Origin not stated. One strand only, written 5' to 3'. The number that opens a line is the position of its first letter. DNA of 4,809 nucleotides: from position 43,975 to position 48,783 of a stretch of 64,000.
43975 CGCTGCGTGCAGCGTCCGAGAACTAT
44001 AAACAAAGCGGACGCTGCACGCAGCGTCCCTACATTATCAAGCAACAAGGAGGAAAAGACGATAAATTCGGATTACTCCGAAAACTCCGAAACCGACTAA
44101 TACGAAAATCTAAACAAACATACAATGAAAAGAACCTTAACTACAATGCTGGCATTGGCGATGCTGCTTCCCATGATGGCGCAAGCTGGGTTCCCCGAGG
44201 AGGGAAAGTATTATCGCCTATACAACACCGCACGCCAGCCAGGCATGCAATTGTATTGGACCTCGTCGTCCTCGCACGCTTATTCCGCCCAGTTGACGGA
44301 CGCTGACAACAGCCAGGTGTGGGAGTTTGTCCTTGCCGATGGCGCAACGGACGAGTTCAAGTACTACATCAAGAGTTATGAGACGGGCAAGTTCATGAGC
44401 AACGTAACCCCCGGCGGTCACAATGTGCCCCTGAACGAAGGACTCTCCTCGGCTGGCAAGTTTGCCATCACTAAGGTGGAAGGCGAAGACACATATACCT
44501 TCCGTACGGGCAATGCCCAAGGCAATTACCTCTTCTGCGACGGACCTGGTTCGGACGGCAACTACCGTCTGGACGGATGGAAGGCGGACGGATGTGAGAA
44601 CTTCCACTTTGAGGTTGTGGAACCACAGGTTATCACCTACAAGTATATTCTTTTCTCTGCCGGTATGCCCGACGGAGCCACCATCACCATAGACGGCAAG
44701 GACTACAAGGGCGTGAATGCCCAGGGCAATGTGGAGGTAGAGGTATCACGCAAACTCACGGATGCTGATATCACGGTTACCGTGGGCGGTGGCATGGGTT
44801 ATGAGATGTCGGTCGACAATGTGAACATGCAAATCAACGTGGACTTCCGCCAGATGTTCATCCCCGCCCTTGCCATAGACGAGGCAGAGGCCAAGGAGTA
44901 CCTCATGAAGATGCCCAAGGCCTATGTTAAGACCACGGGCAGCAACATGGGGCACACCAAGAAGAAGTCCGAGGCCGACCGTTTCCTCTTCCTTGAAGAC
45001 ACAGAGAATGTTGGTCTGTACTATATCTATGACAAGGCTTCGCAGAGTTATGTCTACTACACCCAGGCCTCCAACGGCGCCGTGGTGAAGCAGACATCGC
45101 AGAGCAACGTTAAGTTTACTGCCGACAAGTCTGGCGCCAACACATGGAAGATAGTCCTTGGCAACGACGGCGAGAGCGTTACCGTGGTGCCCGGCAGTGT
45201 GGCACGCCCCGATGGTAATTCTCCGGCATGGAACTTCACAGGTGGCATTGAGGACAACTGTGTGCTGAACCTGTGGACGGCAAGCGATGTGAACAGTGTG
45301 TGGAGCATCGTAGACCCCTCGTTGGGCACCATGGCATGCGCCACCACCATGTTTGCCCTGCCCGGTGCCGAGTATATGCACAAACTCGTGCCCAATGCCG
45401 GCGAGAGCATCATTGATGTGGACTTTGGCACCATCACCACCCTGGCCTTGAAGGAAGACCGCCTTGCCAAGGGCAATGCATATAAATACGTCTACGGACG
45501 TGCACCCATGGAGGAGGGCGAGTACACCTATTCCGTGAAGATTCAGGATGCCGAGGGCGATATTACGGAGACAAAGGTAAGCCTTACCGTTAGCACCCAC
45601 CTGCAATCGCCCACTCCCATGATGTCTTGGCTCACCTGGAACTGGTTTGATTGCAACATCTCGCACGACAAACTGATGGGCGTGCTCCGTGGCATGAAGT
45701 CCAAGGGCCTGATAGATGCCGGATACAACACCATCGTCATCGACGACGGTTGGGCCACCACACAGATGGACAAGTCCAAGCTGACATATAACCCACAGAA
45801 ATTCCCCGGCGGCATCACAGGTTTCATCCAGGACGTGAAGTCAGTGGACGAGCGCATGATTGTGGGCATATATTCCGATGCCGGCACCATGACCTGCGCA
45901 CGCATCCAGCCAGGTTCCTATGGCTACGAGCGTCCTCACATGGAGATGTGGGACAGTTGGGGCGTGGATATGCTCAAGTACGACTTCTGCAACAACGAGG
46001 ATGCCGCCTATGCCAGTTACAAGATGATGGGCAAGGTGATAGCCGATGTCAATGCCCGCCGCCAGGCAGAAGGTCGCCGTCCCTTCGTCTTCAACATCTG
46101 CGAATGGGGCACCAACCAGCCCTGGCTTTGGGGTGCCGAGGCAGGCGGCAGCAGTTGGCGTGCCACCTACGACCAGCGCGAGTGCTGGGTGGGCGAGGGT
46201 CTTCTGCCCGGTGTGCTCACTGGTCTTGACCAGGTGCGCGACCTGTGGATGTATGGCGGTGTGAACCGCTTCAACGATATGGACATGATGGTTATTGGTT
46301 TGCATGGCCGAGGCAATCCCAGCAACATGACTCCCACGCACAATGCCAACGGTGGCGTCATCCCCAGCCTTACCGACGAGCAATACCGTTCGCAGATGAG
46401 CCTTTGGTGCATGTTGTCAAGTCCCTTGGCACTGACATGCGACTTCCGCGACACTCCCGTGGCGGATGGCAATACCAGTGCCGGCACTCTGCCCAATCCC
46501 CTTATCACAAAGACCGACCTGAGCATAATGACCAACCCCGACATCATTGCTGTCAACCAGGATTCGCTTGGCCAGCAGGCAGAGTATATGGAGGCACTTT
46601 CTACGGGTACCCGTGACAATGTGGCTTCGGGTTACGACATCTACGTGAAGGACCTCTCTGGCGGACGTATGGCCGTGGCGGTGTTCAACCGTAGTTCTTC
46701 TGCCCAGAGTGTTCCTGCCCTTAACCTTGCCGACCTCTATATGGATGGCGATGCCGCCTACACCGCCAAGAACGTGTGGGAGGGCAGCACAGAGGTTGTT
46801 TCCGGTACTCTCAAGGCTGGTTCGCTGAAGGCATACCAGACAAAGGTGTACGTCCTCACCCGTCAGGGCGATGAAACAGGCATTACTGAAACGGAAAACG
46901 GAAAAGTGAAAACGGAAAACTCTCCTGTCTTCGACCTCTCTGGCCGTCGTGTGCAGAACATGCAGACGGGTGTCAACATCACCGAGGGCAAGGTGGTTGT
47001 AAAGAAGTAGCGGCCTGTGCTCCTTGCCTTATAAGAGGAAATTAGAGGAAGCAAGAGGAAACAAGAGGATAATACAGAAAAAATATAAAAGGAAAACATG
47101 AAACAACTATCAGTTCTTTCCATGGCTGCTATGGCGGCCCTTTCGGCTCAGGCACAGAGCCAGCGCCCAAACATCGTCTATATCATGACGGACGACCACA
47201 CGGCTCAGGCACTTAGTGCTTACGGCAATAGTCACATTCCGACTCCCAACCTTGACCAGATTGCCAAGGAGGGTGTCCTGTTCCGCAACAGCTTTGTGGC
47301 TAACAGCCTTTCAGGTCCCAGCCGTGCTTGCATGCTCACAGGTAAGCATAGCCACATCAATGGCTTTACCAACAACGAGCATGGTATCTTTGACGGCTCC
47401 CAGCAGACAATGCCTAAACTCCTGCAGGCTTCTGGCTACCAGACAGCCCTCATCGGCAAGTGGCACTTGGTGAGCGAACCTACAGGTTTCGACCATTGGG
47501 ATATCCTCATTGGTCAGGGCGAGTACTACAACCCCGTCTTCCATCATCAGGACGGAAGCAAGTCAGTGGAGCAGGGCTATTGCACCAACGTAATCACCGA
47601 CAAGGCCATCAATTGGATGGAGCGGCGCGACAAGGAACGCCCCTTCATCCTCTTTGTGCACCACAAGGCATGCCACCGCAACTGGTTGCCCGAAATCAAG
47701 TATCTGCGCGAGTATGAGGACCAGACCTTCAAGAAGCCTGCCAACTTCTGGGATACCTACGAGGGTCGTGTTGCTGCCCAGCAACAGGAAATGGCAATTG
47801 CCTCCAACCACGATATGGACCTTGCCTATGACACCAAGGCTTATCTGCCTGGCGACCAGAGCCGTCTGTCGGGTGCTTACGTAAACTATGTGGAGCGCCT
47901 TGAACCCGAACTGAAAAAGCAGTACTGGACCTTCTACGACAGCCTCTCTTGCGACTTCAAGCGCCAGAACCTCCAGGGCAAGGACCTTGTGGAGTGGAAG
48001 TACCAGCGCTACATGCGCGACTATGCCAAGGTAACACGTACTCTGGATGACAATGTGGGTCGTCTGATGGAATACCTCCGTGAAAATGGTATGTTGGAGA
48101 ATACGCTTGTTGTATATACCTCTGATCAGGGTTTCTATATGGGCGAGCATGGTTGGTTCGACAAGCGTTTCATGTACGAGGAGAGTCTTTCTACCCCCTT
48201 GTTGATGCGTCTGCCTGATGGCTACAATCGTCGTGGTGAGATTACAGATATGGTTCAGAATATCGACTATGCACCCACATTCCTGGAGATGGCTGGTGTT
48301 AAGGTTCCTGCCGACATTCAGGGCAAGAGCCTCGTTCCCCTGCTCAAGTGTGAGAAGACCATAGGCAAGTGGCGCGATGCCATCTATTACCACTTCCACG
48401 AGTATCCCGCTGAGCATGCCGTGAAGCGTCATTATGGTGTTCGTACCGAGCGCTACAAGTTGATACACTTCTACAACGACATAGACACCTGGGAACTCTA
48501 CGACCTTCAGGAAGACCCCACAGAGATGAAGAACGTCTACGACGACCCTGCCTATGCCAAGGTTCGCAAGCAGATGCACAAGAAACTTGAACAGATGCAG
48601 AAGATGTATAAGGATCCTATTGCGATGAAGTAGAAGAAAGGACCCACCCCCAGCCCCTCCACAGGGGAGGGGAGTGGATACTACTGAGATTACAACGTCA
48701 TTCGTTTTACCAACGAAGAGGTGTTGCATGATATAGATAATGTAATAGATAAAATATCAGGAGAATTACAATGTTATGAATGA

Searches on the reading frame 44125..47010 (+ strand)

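Call 29: search_protein_families(library=pfam, proteins=[window:44125-47010:+])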
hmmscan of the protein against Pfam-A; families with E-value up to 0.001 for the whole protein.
window:44125-47010:+ (961 aa): 3 families
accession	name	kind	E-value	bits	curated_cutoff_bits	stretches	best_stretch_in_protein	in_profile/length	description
PF16499.11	Melibiase_2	-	4.2e-27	95.6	23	1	497-777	1-265/284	Alpha galactosidase A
PF17801.7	Melibiase_C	-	5.6e-11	42.8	22.9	1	836-911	3-71/71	Alpha galactosidase C-terminal beta sandwich domain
PF14200.12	RicinB_lectin_2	-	4.3e-06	27.7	25.6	0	287-357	5-78/89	Ricin-type beta-trefoil lectin domain-like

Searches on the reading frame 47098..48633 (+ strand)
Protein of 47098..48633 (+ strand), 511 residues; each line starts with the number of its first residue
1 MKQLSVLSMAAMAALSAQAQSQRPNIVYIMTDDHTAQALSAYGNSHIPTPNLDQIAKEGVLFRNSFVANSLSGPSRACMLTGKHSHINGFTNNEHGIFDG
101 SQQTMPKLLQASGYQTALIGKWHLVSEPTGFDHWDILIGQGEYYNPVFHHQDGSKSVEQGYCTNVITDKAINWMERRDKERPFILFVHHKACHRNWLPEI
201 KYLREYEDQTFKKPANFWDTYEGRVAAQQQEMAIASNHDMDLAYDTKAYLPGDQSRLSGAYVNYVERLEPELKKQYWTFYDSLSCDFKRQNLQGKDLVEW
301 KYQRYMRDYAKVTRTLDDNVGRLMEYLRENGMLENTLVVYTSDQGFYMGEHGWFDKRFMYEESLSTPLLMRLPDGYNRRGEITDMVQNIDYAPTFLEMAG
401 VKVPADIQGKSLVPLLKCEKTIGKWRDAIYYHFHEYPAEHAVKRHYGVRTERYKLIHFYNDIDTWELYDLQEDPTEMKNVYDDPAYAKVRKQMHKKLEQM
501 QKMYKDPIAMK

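Call 29: search_protein_families(library=pfam, proteins=[window:47098-48633:+])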
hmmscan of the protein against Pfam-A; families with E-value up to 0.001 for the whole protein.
window:47098-48633:+ (511 aa): 3 families
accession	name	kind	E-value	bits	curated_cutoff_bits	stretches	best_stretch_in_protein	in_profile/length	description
PF16347.10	SGSH_C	-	6.3e-74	247.7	29.3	1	349-502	1-153/154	N-sulphoglucosamine sulphohydrolase, C-terminal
PF00884.28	Sulfatase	-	4.5e-50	171.1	25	1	24-401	1-301/301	Sulfatase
PF01663.27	Phosphodiest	-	3.3e-11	43.8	23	2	308-348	183-223/342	Type I phosphodiesterase / nucleotide pyrophosphatase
